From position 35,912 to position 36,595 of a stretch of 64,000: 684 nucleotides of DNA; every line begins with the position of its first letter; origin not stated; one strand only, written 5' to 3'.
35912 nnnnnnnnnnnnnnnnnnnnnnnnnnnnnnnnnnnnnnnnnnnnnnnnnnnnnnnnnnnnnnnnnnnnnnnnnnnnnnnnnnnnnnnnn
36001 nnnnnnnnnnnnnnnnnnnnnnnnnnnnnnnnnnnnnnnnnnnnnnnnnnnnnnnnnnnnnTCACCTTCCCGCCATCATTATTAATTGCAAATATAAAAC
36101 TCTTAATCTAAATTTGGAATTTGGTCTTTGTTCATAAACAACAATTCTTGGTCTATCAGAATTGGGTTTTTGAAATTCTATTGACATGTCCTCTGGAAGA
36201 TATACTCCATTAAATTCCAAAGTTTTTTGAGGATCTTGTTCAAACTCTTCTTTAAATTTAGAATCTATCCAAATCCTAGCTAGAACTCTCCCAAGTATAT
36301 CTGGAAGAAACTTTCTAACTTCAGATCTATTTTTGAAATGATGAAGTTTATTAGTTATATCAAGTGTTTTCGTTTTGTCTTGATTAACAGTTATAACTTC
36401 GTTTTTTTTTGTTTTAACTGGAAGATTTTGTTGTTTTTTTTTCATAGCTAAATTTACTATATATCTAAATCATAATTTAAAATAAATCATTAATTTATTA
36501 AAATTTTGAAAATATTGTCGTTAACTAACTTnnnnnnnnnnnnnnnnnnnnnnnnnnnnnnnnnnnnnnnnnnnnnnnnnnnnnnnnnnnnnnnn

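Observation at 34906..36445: Orphan NHLP-like leader-domain protein co-oriented with secreted Sel1-repeat and small Cys proteins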

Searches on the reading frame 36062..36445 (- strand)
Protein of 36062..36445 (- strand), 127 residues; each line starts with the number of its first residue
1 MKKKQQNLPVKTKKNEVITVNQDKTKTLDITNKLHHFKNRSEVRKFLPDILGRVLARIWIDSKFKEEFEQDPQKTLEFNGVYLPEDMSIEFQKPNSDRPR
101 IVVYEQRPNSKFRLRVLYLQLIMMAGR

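Call 3: search_protein_families(library=ncbifam, proteins=[window:36062-36445:-], max_evalue=10)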
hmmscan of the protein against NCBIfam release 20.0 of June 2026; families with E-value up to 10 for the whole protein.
window:36062-36445:- (127 aa): 5 families
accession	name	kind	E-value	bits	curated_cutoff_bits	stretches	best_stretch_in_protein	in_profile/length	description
TIGR03793.1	leader_NHLP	domain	3.3e-07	30.1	50.9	1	49-96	4-51/77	NHLP leader peptide family RiPP precursor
TIGR03795.1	RNP_Burkhold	subfamily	0.0045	17.3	41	1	50-108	16-75/114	BMA_0021/BMA_0022 family TOMM bacteriocin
NF038399.1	NH_RiPP_Os17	domain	0.0047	17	40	1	52-85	4-37/63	Os1348 family NHLP clan protein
TIGR01323.1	nitrile_alph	equivalog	0.039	13.5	249.85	1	45-93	35-83/189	nitrile hydratase subunit alpha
TIGR04509.1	mod_pep_NH_fam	subfamily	0.058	13.5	34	1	47-81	3-37/87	NHLP-related RiPP peptide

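Call 4: search_protein_families(library=pfam, proteins=[window:36062-36445:-], max_evalue=10)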
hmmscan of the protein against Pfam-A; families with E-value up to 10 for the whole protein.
window:36062-36445:- (127 aa): 1 family
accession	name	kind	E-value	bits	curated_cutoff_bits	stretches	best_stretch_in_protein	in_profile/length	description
PF02979.21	NHase_alpha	-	0.011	15.6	27.2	2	48-86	38-76/184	Nitrile hydratase, alpha chain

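Call 5: find_homologous_proteins(query=window:36062-36445:-, max_evalue=0.001)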
Query window:36062-36445:- (127 aa): 1530 proteins with E <= 0.001 among 1530 candidates; the best 120 are listed.
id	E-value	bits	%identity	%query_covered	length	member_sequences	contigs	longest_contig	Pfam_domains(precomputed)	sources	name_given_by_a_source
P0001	1.1e-76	272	99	100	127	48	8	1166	-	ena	-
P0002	3.3e-75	268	98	100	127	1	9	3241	-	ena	-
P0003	5.8e-75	267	97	100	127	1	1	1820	-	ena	-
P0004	7.6e-75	266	97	100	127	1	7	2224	-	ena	-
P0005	9.7e-75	266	97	100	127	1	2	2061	-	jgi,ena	-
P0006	1.3e-74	266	97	100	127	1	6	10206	-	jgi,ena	-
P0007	1.3e-74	266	96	100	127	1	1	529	-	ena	-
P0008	1.4e-74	265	97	100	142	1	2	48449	-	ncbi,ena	-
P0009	1.4e-74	265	97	100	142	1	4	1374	-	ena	-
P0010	1.6e-74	265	97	100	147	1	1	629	-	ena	-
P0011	2.9e-74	264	96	100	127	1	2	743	-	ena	-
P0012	3.0e-74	264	96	100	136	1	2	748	-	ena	-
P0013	3.6e-74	264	96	100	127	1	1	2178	-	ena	-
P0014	3.6e-74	264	96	100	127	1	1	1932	-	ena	-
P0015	3.8e-74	264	96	100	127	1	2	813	-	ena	-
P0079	7.6e-68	244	87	100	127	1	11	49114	-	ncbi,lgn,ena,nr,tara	ncbi:MAG: hypothetical protein CBC25_08820 [Pelagibacteraceae bacterium TMED65]|nr:MAG: hypothetical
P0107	6.3e-66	238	86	100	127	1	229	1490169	-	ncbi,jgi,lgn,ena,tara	ncbi:MAG: hypothetical protein ACJ0FZ_03120 [Alphaproteobacteria bacterium]|jgi:hypothetical protein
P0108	7.3e-66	237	86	100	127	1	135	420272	-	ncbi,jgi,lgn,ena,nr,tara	ncbi:MAG: hypothetical protein CBB73_07165 [Pelagibacteraceae bacterium TMED13]|nr:MAG: hypothetical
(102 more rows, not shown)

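Call 8: find_related_loci(query=window:36062-36445:-, collection=genome_contigs, flank=6000)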
Query window:36062-36445:- (127 aa) in genome_contigs; peptide patterns used: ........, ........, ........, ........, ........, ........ (x = any residue, [..] = any of these).
195 stretches matched a pattern; 67 encode a relative of the query (tblastn E <= 1e-3); 66 distinct loci.
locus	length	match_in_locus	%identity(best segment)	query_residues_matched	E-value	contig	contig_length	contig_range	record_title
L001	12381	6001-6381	98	1-127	5e-82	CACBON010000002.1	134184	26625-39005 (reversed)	uncultured Alphaproteobacteria bacterium isolate AG-359-F09 genome assembly, contig: AG-359-F09_NODE_2, whole genome sho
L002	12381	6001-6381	98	1-127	1e-81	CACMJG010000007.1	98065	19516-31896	MAG: uncultured Alphaproteobacteria bacterium isolate AG-891-J16 genome assembly, contig: AG-891-J16_NODE_7, whole genom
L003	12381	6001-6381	97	1-127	7e-81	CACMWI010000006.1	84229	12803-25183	MAG: uncultured Alphaproteobacteria bacterium isolate AG-892-F10 genome assembly, contig: AG-892-F10_NODE_6, whole genom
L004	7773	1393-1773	97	1-127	7e-81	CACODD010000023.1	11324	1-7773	MAG: uncultured Alphaproteobacteria bacterium isolate AH-287-P08 genome assembly, contig: AH-287-P08_NODE_23, whole geno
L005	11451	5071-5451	97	1-127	6e-81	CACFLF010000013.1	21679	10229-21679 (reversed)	uncultured Alphaproteobacteria bacterium isolate AG-908-F15 genome assembly, contig: AG-908-F15_NODE_13, whole genome sh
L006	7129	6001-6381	91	1-127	2e-77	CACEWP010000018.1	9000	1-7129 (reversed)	uncultured Alphaproteobacteria bacterium isolate AG-907-I19 genome assembly, contig: AG-907-I19_NODE_18, whole genome sh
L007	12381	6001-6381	87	1-127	3e-74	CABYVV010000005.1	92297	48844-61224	MAG: uncultured Alphaproteobacteria bacterium isolate AG-895-B20 genome assembly, contig: AG-895-B20_NODE_5, whole genom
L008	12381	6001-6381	88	1-127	3e-74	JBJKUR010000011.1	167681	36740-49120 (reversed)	MAG: Alphaproteobacteria bacterium isolate LRMED-288 Alphaproteobacteria-LRMED-288-C2, whole genome shotgun sequence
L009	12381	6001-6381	87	1-127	4e-74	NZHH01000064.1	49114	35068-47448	MAG: Rickettsiales bacterium isolate MED652 70292, whole genome shotgun sequence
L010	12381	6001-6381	87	1-127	3e-73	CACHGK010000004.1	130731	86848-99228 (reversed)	uncultured Alphaproteobacteria bacterium isolate AG-911-L17 genome assembly, contig: AG-911-L17_NODE_4, whole genome sho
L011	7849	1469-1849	87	1-127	5e-73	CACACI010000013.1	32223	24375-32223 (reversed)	uncultured Alphaproteobacteria bacterium isolate AG-343-F10 genome assembly, contig: AG-343-F10_NODE_13, whole genome sh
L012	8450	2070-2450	86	1-127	3e-72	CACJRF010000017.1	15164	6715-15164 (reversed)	MAG: uncultured Alphaproteobacteria bacterium isolate AG-915-O07 genome assembly, contig: AG-915-O07_NODE_17, whole geno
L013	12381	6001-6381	86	1-127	4e-72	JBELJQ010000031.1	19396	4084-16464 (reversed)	MAG: Pelagibacteraceae bacterium isolate REMEI136_ass_metaspades_bin.23 NODE_2903_length_19396_cov_8.419368, whole genom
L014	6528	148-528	86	1-127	4e-72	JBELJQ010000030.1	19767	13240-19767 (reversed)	MAG: Pelagibacteraceae bacterium isolate REMEI136_ass_metaspades_bin.23 NODE_2820_length_19767_cov_19.950639, whole geno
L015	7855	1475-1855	86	1-127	4e-72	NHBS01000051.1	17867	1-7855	MAG: Pelagibacteraceae bacterium TMED13 69109, whole genome shotgun sequence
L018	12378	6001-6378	83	2-127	2e-69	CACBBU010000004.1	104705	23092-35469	uncultured Alphaproteobacteria bacterium isolate AG-899-D02 genome assembly, contig: AG-899-D02_NODE_4, whole genome sho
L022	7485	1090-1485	76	2-127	2e-65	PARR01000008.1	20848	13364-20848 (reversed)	MAG: Rickettsiales bacterium isolate SP101 6762, whole genome shotgun sequence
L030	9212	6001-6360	59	8-127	1e-44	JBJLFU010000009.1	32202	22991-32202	MAG: Paracoccaceae bacterium isolate LRMED-264 Rhodobacteraceae-LRMED-264-C4191, whole genome shotgun sequence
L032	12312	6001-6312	65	24-127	1e-43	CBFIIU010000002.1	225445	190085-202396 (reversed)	MAG: Alphaproteobacteria bacterium isolate Co_bin_754_strict genome assembly, contig: Co_bin_754_strict_c2, whole genome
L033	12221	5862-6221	55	8-127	8e-43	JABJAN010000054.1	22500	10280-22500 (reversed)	MAG: Alphaproteobacteria bacterium isolate SI073_bin19 k141_976186, whole genome shotgun sequence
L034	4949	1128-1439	58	24-127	1e-38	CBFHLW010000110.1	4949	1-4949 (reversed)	MAG: Alphaproteobacteria bacterium isolate AGTU_284_bin_22_indper genome assembly, contig: AGTU_284_bin_22_indper_c124,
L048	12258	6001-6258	43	42-127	8e-21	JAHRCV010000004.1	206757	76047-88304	Rhizobiales bacterium TNE-4 contig00004, whole genome shotgun sequence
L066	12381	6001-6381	57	1-127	1e-44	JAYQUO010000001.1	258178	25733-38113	MAG: Rhodobiaceae bacterium isolate SD9011_COM_metabat_bins_sens.tsv.044 NODE_5_length_258178_cov_12.441828, whole genom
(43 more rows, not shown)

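Call 14: find_homologous_proteins(query=L048:5869-6258:+, max_evalue=0.001)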
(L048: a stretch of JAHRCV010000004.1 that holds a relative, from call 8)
Query L048:5869-6258:+ (130 aa): 153 proteins with E <= 0.001 among 181 candidates; the best 120 are listed.
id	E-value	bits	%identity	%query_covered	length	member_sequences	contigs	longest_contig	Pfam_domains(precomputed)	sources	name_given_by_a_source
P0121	4.9e-76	271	94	100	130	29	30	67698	-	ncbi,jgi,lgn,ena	jgi:hypothetical protein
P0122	3.9e-72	258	91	100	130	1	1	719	-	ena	-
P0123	7.2e-72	257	91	100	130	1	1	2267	-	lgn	-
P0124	3.8e-71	255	90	100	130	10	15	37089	-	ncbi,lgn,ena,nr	ncbi:MAG: hypothetical protein FGM26_01170 [Beijerinckiaceae bacterium]|nr:hypothetical protein [Bei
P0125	2.7e-68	246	88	100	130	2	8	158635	-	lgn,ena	-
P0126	2.4e-67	242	85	100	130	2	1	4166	-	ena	-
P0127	2.6e-56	207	74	100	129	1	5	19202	-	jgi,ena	jgi:hypothetical protein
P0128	3.9e-56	206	74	100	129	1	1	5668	-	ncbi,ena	-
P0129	5.4e-56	206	74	100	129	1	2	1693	-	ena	-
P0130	1.4e-55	204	73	100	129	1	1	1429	-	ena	-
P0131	1.7e-54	201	72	100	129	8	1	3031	-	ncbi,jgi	jgi:hypothetical protein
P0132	2.4e-53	197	72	97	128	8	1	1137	-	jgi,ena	-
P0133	5.8e-51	190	68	100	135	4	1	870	-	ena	-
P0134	1.9e-50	188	72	95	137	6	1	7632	-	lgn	-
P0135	1.4e-49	185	68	96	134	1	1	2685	-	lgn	-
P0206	3.6e-44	168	60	96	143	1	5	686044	-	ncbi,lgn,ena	-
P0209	5.3e-44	167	58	100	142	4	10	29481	-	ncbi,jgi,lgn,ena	ncbi:MAG: hypothetical protein RLZ07_763 [Pseudomonadota bacterium]|jgi:hypothetical protein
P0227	5.7e-43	164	58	100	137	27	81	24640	-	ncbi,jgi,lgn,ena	ncbi:MAG: hypothetical protein RI997_546 [Pseudomonadota bacterium]|jgi:hypothetical protein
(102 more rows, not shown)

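Call 17: find_encoding_contigs(protein=P0206, flank=10000, max_places=2)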
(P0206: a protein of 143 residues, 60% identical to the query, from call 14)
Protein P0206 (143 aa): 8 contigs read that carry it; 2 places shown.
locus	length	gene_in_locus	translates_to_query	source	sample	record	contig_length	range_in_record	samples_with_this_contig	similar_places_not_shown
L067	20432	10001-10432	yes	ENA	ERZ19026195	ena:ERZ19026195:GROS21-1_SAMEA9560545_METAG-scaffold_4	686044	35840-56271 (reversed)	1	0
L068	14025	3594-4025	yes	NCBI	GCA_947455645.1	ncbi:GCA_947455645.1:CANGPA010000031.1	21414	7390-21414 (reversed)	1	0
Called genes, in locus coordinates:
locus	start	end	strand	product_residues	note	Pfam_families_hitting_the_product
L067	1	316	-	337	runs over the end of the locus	PF06089:Asparaginase_II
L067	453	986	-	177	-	PF00994:MoCF_biosynth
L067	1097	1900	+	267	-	PF00459:Inositol_P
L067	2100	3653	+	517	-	PF13520:AA_permease_2, PF00324:AA_permease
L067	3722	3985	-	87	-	PF06627:DUF1153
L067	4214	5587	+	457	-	PF00120:Gln-synt_C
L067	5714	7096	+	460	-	PF00171:Aldedh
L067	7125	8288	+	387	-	PF00465:Fe-ADH, PF13685:Fe-ADH_2, PF25137:ADH_Fe_C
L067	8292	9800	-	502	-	PF13231:PMT_2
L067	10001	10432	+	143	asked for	-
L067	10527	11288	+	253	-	PF01925:TauE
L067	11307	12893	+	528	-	PF01019:G_glu_transpept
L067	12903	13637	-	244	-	PF08238:Sel1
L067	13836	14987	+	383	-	PF01292:Ni_hydr_CYTB, PF09626:DHC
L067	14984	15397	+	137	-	PF09086:DUF1924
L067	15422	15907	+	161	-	PF09626:DHC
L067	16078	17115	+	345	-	PF00248:Aldo_ket_red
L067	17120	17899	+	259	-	PF00106:adh_short, PF08659:KR, PF13561:adh_short_C2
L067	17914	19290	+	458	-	PF01425:Amidase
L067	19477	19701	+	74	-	PF06150:ChaB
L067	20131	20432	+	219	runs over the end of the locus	PF00175:NAD_binding_1 (weak)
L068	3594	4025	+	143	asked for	-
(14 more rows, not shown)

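Call 20: find_encoding_contigs(protein=P0107, flank=10000, max_places=1)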
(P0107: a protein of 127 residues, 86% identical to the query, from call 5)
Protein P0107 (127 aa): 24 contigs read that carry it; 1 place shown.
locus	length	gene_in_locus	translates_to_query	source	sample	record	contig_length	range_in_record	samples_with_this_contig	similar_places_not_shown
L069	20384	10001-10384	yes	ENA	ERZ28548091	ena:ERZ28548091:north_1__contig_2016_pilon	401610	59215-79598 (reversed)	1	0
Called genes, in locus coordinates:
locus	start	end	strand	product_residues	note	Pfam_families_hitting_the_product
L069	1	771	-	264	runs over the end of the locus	-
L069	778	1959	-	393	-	PF13677:MotB_plug, PF00691:OmpA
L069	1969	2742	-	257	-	PF01618:MotA_ExbB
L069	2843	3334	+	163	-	PF07603:Lcl_C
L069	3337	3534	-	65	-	-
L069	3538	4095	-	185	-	-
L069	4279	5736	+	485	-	PF00309:Sigma54_AID, PF04963:Sigma54_CBD, PF04552:Sigma54_DBD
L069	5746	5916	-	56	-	-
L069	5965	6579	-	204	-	PF01464:SLT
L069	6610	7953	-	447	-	PF01551:Peptidase_M23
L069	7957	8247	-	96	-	-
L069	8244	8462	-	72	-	-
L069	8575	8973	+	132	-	PF04519:Bactofilin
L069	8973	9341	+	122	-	PF04519:Bactofilin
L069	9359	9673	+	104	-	PF04519:Bactofilin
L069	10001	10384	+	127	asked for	-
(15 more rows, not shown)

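Call 27: search_protein_representatives(alignment_id=A1)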
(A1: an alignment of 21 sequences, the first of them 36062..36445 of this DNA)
Query: 21 sequences, 142 profile positions. Proteins with E-value up to 0.001 (for the whole library): 179; up to 1e-10: 96; up to 1e-30: 10. The best 150 are listed.
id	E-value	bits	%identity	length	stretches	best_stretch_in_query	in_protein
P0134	3.9e-55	202.0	-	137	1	5-142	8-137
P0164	2.1e-52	193.1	-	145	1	7-142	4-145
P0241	3.0e-46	173.2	-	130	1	10-142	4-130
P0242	6.7e-41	155.8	-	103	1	63-142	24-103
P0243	1.1e-39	151.9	-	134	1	27-142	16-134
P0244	6.1e-34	133.2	-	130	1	51-142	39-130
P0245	2.5e-32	128.0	-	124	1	51-142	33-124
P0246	6.1e-32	126.8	-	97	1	53-142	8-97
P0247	1.5e-31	125.5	-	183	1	38-142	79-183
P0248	4.7e-31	123.9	-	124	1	52-140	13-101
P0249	2.1e-30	121.8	-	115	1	50-142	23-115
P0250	7.3e-30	120.0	-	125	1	38-141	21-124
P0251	1.6e-29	118.9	-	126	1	36-142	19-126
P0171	8.1e-29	116.7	-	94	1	1-106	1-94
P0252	1.6e-28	115.7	-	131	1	52-142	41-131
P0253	2.4e-28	115.1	-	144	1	8-142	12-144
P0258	1.9e-26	109.0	-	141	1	1-142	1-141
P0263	1.2e-22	96.6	-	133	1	45-142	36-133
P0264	3.2e-22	95.3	-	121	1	51-141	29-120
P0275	6.7e-20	87.7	-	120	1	51-141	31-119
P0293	2.4e-17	79.5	-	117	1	54-140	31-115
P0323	7.6e-13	64.9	-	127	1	51-140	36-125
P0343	1.8e-09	53.9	-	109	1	50-141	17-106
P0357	1.9e-07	47.3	-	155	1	18-141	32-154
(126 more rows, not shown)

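Call 32: predict_structure(alignment_id=A2)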
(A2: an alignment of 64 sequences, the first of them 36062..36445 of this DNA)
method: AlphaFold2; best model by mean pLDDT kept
length: 127 residues; sequences in the alignment: 64
mean_pLDDT: 75.8   pTM: 0.63
mean pLDDT of the five models: 75.8, 75.3, 73.4, 70.1, 69.8
residues with pLDDT >= 90: 42; 70-90: 49; 50-70: 7; < 50: 29
segments of 3 or more residues with pLDDT < 50: 1-28
pLDDT, mean of each block of 10 residues (from residue 1): 42 39 43 77 88 90 93 92 92 87 88 87 65
secondary structure, 60 per line:
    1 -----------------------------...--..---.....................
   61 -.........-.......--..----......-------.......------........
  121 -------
elements in order: H40-60 H62-70 H72-78 E87-92 E100-106 E113-120
